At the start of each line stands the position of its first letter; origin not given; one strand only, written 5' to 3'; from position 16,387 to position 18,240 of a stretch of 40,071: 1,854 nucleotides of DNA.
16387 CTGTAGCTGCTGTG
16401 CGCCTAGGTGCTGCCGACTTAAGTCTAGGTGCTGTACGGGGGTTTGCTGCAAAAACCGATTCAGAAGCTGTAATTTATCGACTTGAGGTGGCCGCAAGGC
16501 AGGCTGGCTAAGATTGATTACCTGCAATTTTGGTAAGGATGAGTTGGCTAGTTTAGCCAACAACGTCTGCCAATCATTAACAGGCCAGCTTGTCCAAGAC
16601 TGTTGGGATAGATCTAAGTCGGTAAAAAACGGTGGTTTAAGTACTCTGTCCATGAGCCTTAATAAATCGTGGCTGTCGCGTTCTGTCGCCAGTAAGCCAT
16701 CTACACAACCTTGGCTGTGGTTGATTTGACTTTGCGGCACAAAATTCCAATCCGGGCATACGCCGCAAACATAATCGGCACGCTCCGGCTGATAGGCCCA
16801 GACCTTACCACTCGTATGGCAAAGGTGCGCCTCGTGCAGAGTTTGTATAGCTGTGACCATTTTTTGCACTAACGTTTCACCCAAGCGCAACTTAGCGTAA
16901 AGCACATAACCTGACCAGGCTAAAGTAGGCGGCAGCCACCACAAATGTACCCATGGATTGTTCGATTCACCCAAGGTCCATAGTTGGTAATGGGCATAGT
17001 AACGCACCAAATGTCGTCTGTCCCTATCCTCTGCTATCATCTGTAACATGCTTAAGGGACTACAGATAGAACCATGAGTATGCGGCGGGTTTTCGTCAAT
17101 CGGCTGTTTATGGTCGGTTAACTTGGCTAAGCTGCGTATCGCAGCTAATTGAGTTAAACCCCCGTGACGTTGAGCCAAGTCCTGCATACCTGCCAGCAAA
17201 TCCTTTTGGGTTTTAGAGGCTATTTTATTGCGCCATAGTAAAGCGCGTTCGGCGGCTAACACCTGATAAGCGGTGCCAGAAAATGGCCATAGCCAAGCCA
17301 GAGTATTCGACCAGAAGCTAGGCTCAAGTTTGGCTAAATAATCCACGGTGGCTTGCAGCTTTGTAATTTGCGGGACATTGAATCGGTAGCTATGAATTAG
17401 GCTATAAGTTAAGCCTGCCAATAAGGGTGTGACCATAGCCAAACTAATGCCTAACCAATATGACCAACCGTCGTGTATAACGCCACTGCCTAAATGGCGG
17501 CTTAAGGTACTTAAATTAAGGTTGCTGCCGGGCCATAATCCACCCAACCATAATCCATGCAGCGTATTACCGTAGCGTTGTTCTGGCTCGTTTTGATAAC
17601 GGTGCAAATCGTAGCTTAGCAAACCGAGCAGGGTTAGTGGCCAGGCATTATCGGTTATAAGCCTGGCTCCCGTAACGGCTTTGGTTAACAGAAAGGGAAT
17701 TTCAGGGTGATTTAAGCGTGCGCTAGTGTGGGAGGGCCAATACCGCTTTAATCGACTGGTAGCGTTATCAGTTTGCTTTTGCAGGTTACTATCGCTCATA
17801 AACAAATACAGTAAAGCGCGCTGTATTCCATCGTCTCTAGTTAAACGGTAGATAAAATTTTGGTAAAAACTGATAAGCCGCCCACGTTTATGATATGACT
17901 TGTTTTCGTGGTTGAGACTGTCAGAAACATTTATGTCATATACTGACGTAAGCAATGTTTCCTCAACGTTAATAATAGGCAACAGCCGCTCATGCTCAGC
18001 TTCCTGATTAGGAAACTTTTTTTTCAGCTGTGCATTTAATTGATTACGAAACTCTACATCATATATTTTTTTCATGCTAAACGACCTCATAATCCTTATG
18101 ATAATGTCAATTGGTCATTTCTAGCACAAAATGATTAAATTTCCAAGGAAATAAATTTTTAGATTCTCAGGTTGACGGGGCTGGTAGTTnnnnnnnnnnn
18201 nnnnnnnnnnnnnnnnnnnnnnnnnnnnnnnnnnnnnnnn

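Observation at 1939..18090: Membrane-anchored RI-type LRR protein and a 4281-aa YD/Rhs toxin form one apparent operon: candidate undescribed toxin delivery or targeting module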

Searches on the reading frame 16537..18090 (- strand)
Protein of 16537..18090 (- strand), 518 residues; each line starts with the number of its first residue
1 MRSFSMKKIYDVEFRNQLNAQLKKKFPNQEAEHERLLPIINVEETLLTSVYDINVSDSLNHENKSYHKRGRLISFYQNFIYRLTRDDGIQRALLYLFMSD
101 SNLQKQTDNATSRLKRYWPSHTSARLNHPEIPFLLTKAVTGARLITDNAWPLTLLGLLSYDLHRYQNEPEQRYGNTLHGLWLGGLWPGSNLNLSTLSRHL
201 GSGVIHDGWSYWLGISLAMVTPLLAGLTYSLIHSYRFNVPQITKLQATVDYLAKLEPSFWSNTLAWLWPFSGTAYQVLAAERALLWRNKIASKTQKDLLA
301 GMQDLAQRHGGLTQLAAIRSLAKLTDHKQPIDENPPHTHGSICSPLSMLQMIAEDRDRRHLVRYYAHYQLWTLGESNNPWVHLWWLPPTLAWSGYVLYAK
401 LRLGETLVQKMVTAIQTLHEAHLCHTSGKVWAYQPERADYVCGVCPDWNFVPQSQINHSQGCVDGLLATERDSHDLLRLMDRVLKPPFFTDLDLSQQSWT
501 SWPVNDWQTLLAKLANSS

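Call 10: find_homologous_proteins(query=window:16537-18090:-, max_evalue=0.001)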
Query seq(518 aa): 8000 candidates shared short words with the query, none scored E <= 0.001.

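Call 20: search_protein_representatives(protein=window:16537-18090:-)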
Query: 518 residues. Proteins with E-value up to 0.001 (for the whole library): 182; up to 1e-10: 123; up to 1e-30: 12. The best 150 are listed.
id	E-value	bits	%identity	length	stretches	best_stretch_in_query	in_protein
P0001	3.8e-222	754.9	68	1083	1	6-518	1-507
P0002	1.1e-85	304.6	43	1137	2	359-518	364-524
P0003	1.7e-57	211.6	36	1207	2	46-328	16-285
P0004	6.3e-52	193.2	36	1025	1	116-511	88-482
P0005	1.1e-50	189.1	33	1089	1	119-515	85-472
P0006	3.2e-39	151.3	35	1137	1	137-515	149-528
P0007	4.3e-37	144.3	33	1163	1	146-515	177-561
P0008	7.2e-37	143.5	31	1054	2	286-516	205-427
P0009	6.1e-34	133.9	35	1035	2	136-512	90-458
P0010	8.2e-33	130.1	36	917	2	364-516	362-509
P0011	1.9e-32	129.0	27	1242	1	135-516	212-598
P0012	2.8e-32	128.4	32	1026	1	145-518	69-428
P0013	1.2e-30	122.9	32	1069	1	139-511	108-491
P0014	1.7e-30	122.5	32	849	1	141-507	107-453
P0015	2.8e-30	121.8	32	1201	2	345-514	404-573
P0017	3.6e-29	118.1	30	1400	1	75-514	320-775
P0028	2.4e-26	108.8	36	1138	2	361-514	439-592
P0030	7.2e-26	107.2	33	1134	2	365-515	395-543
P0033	3.3e-25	105.0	31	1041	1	118-515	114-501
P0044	2.1e-22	95.8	33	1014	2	361-515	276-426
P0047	8.9e-22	93.7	29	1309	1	75-518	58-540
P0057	1.5e-19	86.3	26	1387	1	145-498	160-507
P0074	1.9e-16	76.1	36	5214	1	361-516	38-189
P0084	3.2e-15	72.1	33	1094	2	359-516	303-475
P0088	1.2e-14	70.2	25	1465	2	359-500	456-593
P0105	6.6e-13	64.5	28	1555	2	359-501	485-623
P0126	1.6e-10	56.6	28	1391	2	138-326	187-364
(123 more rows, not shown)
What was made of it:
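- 16531..17703 (-): Conserved N-domain (aa ~130-520). It is all-helical with three moderately hydrophobic helices, a HEAT/ARM-like middle and a beta hairpin carrying four invariant Cys (C..CxxC..C). This is an unnamed family. 182 representatives at E<=1e-3 (call 20).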

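Call 34: find_encoding_contigs(protein=P0001, flank=10000, max_places=5)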
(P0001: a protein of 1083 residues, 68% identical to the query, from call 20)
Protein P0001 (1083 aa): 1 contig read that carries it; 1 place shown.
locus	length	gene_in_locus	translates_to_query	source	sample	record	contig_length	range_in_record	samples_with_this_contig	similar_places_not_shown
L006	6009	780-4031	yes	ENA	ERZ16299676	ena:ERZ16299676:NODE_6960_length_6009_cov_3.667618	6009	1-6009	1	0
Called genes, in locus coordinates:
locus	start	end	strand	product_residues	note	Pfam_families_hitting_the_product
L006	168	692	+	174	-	PF13279:4HBT_2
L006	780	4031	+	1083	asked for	PF00560:LRR_1 (faint), PF12799:LRR_4 (faint), PF13516:LRR_6 (faint), PF27089:PRAME_C (faint), PF27087:LRR_TMOD-LMOD (weak)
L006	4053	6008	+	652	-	?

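Call 35: find_encoding_contigs(protein=P0074, flank=10000, max_places=5)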
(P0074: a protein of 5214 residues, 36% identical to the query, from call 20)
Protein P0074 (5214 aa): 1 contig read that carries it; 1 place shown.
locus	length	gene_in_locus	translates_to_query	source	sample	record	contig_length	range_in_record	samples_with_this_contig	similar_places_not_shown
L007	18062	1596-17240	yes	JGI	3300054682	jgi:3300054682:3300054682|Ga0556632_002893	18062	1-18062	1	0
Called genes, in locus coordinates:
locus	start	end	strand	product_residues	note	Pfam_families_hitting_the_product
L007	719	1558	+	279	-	-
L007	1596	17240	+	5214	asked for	PF13516:LRR_6 (faint), PF27087:LRR_TMOD-LMOD (faint), PF05593:RHS_repeat (faint), PF25023:TEN_YD-shell (faint)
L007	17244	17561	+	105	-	-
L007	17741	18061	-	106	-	?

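Call 44: find_encoding_contigs(protein=P0002, flank=10000, max_places=4)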
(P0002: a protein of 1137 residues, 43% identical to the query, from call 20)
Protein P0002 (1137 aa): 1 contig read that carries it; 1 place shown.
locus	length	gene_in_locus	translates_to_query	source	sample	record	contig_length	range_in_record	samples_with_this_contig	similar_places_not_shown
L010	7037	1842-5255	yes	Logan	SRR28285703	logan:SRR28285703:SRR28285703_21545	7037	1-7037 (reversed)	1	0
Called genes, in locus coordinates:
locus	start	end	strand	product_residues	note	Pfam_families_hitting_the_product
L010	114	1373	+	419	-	PF00083:Sugar_tr, PF07690:MFS_1, PF00083:Sugar_tr, PF07690:MFS_1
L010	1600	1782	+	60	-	-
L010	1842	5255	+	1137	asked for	PF12799:LRR_4 (faint), PF00560:LRR_1 (faint), PF13516:LRR_6 (faint), PF27087:LRR_TMOD-LMOD (weak)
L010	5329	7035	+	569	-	?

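Call 45: find_encoding_contigs(protein=P0003, flank=10000, max_places=4)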
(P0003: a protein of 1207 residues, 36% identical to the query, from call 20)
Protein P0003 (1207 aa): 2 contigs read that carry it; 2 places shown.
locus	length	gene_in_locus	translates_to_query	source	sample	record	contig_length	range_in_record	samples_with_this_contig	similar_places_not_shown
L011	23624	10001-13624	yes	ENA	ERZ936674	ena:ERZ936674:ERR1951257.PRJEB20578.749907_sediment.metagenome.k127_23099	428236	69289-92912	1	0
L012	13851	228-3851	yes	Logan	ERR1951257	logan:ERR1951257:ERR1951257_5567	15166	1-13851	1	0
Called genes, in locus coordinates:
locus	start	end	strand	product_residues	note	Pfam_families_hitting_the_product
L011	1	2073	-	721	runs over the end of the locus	-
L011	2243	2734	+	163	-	PF04608:PgpA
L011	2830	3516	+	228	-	PF13505:OMP_b-brl, PF01389:OmpA_membrane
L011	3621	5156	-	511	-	PF00083:Sugar_tr, PF07690:MFS_1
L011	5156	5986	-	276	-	PF00364:Biotin_lipoyl (faint), PF25917:BSH_RND, PF25919:BSH_CusB (weak), PF25973:BSH_CzcB (weak), PF25954:Beta-barrel_RND_2 (weak), PF25963:Beta-barrel_AAEA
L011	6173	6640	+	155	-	PF00210:Ferritin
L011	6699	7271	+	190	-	PF07894:SACK1 (faint), PF13091:PLDc_2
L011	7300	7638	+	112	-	-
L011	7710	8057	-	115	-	PF18632:DUF5630 (weak)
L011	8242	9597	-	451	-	PF13742:tRNA_anti_2, PF01336:tRNA_anti-codon, PF02601:Exonuc_VII_L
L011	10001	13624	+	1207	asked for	PF27087:LRR_TMOD-LMOD (faint), PF00560:LRR_1 (faint), PF12799:LRR_4 (faint), PF27089:PRAME_C (faint), PF13516:LRR_6 (faint)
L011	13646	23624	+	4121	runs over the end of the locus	PF05593:RHS_repeat (weak), PF25023:TEN_YD-shell (faint), PF05593:RHS_repeat (weak)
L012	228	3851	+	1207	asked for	PF27087:LRR_TMOD-LMOD (faint), PF00560:LRR_1 (faint), PF12799:LRR_4 (faint), PF27089:PRAME_C (faint), PF13516:LRR_6 (faint)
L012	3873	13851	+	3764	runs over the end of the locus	?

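Call 46: find_encoding_contigs(protein=P0057, flank=10000, max_places=4)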
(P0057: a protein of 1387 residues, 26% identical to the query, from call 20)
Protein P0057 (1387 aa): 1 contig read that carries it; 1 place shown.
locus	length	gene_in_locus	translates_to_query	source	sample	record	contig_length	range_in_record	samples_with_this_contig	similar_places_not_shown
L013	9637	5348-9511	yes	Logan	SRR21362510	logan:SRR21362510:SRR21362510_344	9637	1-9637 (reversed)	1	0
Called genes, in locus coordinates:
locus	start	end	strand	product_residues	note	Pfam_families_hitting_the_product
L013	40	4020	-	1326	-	PF08238:Sel1 (faint)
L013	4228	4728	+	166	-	-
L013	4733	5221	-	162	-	-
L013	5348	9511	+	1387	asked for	PF00560:LRR_1 (faint), PF12799:LRR_4 (faint), PF13516:LRR_6 (faint)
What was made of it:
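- Tried and rejected: The P0057 contig ends right after the gene, so it is uninformative (call 46).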

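Call 47: find_encoding_contigs(protein=P0105, flank=10000, max_places=4)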
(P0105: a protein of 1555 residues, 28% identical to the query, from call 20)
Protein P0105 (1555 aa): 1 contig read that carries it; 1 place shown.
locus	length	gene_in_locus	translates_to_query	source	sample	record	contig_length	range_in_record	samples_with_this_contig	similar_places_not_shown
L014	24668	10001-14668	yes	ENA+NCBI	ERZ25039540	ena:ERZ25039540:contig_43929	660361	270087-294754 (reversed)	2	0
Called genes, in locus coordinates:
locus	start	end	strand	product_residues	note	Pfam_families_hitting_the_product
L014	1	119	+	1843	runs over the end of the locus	PF08751:TrwC, PF13245:AAA_19, PF13604:AAA_30, PF23639:DUF7146, PF13362:Toprim_3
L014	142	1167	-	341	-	PF14261:DUF4351 (weak)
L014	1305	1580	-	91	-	-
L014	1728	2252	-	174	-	PF07275:ArdA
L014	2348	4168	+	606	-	PF01548:DEDD_Tnp_IS110, PF02371:Transposase_20 (weak), PF13808:DDE_Tnp_1_assoc, PF01609:DDE_Tnp_1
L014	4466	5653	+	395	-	PF00078:RVT_1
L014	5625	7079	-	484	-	PF27266:CBUA0006_C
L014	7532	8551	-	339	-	PF01548:DEDD_Tnp_IS110, PF02371:Transposase_20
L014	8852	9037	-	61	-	-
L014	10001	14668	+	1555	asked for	PF00560:LRR_1 (faint), PF12799:LRR_4 (faint), PF13855:LRR_8 (faint), PF27087:LRR_TMOD-LMOD (faint), PF13516:LRR_6 (weak), PF08238:Sel1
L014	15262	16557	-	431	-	PF13518:HTH_28 (weak), PF13565:HTH_32 (weak)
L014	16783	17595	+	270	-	-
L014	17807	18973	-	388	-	PF13011:LZ_Tnp_IS481 (weak), PF13384:HTH_23, PF13518:HTH_28, PF13565:HTH_32, PF00665:rve, PF13683:rve_3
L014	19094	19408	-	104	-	-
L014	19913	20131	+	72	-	PF06250:YhcG_C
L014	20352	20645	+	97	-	-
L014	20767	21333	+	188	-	-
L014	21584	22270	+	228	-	-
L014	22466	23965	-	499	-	-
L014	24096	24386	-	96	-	-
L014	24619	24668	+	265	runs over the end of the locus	-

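Call 50: search_protein_families(library=pfam, proteins=[L007:719-1558:+, L007:17244-17561:+], max_evalue=0.01)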
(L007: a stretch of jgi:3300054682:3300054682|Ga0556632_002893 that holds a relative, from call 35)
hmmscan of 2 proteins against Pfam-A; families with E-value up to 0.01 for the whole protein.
L007:719-1558:+ (279 aa): 0 families

L007:17244-17561:+ (105 aa): 0 families

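Call 84: find_encoding_contigs(protein=P0030, flank=6000, max_places=3)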
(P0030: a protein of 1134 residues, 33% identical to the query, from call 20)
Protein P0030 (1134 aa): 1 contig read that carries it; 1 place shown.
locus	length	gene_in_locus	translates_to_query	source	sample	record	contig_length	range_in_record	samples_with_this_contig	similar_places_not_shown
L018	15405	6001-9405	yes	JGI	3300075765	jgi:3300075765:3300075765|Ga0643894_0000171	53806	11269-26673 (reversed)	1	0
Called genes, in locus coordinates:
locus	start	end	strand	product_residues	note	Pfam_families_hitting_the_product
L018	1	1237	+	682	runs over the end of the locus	-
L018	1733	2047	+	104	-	-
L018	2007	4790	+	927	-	PF09851:SHOCT (faint)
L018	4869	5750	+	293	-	PF01636:APH, PF02958:EcKL (weak)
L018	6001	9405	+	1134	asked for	PF27087:LRR_TMOD-LMOD (faint), PF00560:LRR_1 (faint), PF12799:LRR_4 (faint), PF13516:LRR_6 (faint)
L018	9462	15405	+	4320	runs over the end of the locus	PF05593:RHS_repeat (faint), PF25023:TEN_YD-shell (weak)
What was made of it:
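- On Bacterial teneurin-like protein: TEN_YD-shell appears only as faint or weak precomputed hits in orthologues (calls 35, 45, 84).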

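Call 85: find_encoding_contigs(protein=P0028, flank=6000, max_places=3)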
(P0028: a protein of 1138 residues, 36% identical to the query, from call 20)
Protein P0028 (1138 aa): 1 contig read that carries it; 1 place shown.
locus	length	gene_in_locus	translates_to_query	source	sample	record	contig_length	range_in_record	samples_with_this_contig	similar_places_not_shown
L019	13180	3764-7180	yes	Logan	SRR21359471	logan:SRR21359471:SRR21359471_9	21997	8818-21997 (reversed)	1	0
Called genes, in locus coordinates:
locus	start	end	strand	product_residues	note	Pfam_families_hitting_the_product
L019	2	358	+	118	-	?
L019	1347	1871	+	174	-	PF07173:GRDP-like (weak), PF27765:UCP032817-like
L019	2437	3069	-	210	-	-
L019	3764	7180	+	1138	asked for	PF00560:LRR_1 (faint), PF12799:LRR_4 (faint), PF13516:LRR_6 (faint), PF27087:LRR_TMOD-LMOD (faint)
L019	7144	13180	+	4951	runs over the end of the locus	?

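Call 88: find_encoding_contigs(protein=P0044, flank=6000, max_places=3)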
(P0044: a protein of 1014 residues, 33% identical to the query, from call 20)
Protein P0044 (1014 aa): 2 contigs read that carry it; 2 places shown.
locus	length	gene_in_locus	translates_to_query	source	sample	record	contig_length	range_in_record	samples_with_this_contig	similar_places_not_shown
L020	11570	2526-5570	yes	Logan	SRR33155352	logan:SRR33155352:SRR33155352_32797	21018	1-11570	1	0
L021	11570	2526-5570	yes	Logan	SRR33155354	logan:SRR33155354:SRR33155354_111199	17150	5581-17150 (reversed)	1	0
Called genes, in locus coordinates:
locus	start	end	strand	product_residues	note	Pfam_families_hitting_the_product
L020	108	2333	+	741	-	PF00403:HMA, PF00122:E1-E2_ATPase, PF00702:Hydrolase, PF08282:Hydrolase_3 (weak)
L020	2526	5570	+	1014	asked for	PF13516:LRR_6 (faint), PF27087:LRR_TMOD-LMOD (faint)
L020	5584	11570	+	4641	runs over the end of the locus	PF05593:RHS_repeat (faint), PF02338:OTU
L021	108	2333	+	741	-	PF00403:HMA, PF00122:E1-E2_ATPase, PF00702:Hydrolase, PF08282:Hydrolase_3 (weak)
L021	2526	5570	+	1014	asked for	PF13516:LRR_6 (faint), PF27087:LRR_TMOD-LMOD (faint)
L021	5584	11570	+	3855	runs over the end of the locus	?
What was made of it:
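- On Rhs/YD polymorphic toxin system: An orthologous YD protein carries OTU instead (call 88).
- One orthologous YD protein carries an OTU domain (call 88), which may point to eukaryotic rather than bacterial targets.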

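Call 89: find_encoding_contigs(protein=P0033, flank=6000, max_places=3)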
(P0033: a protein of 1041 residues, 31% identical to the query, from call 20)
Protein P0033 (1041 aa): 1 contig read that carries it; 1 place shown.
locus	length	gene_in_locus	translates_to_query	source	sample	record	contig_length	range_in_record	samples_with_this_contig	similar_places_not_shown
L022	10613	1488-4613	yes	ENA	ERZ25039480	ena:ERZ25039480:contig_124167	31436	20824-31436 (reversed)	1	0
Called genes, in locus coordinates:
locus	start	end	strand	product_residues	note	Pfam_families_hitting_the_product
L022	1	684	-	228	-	?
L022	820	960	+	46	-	-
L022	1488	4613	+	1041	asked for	PF00560:LRR_1 (faint), PF13516:LRR_6 (faint), PF27087:LRR_TMOD-LMOD (faint), PF27089:PRAME_C (faint)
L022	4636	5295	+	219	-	-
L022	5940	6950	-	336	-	PF00072:Response_reg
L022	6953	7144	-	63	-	PF02599:CsrA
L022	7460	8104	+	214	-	PF13443:HTH_26 (weak), PF00717:Peptidase_S24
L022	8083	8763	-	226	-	-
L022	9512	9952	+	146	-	PF01128:IspD, PF00483:NTP_transferase (weak), PF01983:CofC (weak), PF12804:NTP_transf_3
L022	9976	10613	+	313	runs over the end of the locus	PF25084:LbH_EIF2B, PF25087:GMPPB_C, PF00132:Hexapep, PF14602:Hexapep_2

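Call 101: list_cluster_members(proteins=[P0003, P0105, P0005, P0004, P0006, P0011, P0017, P0088, P0126, P0047])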
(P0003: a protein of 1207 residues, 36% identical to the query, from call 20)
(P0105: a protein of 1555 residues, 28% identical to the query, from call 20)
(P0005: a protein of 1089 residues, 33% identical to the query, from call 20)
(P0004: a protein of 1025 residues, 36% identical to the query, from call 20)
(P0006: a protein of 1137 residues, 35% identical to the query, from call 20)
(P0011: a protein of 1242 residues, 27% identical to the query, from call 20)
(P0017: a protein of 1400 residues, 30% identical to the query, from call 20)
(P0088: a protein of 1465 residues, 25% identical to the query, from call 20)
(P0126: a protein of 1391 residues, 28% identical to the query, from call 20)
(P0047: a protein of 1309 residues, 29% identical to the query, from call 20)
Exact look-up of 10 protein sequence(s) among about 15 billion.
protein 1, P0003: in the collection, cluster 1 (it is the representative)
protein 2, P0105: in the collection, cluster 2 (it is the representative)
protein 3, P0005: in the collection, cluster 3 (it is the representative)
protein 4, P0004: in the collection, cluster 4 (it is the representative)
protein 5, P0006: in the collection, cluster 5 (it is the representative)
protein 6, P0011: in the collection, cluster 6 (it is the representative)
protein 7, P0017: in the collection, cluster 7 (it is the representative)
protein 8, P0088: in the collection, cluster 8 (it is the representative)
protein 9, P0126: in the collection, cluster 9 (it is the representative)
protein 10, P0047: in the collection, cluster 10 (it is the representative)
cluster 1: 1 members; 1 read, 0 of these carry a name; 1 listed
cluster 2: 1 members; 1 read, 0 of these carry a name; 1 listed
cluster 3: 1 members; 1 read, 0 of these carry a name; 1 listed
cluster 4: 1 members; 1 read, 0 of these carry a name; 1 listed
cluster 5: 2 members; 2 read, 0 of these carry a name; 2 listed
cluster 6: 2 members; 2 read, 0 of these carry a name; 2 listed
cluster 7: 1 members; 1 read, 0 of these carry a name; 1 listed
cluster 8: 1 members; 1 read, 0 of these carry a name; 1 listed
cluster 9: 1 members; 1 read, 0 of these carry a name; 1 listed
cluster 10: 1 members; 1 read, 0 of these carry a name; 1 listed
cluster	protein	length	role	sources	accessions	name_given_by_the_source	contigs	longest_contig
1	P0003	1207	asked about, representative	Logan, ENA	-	-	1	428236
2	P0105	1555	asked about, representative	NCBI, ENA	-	-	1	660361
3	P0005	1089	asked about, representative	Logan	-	-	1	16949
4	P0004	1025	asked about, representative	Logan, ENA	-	-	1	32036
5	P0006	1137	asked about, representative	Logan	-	-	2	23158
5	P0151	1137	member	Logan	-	-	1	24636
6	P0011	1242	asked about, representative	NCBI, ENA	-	-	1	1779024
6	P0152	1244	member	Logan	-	-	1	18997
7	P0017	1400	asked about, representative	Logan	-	-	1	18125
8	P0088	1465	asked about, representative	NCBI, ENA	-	-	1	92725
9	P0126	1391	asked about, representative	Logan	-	-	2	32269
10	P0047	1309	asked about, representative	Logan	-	-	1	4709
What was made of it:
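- Tried and rejected: Cluster look-up gave no names (call 101).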

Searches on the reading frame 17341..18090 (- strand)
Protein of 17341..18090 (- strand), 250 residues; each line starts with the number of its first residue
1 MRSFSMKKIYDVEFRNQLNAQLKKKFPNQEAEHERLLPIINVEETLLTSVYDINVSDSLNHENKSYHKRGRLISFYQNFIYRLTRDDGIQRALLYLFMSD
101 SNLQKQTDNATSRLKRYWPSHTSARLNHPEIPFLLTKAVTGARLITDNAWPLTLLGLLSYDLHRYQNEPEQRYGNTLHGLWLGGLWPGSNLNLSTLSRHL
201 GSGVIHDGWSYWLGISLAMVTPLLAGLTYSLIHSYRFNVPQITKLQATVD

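Call 19: search_protein_families(library=pfam, proteins=[window:17341-18090:-], max_evalue=5)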
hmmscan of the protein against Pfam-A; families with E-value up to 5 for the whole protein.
window:17341-18090:- (250 aa): 1 family
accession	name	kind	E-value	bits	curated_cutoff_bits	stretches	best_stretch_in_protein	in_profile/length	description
PF17511.7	Mobilization_B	-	0.25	12.2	27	1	208-248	92-128/136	Mobilization protein B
